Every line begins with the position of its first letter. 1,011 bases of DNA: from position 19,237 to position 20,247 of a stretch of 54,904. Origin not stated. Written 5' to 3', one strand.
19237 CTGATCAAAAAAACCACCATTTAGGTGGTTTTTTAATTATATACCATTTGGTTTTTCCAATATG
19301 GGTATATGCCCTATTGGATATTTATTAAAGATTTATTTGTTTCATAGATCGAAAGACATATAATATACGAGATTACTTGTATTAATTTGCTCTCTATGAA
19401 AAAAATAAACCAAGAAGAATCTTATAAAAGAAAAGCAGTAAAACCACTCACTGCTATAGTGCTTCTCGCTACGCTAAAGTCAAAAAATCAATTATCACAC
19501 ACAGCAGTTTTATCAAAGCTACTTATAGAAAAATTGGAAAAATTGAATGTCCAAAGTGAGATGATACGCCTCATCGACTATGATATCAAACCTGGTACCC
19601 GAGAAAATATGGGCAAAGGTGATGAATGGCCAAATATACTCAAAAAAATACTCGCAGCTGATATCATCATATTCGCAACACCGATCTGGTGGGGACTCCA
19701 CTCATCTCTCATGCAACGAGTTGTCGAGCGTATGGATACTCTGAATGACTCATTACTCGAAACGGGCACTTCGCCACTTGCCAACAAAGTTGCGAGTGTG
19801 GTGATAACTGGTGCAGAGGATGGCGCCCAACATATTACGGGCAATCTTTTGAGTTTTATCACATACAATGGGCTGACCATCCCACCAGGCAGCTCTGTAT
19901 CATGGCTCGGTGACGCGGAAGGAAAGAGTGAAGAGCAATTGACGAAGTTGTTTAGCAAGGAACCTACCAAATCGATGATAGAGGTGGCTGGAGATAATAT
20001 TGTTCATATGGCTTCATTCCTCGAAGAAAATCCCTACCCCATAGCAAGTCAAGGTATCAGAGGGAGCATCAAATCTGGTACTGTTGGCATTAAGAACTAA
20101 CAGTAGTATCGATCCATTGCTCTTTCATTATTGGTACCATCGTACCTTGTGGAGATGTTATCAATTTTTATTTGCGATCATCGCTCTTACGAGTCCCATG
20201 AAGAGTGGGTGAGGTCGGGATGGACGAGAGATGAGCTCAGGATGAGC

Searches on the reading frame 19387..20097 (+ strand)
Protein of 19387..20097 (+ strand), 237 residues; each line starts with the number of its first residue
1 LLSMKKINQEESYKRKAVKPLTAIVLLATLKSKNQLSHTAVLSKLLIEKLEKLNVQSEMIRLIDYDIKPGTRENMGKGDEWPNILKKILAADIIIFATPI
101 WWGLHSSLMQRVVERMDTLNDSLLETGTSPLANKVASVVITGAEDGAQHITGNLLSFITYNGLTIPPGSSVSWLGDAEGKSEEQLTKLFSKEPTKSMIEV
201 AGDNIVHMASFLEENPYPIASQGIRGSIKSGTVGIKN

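Call 27: search_protein_families(library=pfam, max_evalue=0.01, proteins=[window:19387-20097:+])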
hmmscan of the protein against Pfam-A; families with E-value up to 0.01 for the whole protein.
seq(237 aa): 2 families
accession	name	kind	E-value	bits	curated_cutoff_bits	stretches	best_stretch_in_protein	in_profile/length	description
PF03358.20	FMN_red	-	5.7e-15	55.6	24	1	32-172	9-146/152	NADPH-dependent FMN reductase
PF02525.22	Flavodoxin_2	-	1.3e-05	25.4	27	1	37-144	15-136/198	Flavodoxin-like fold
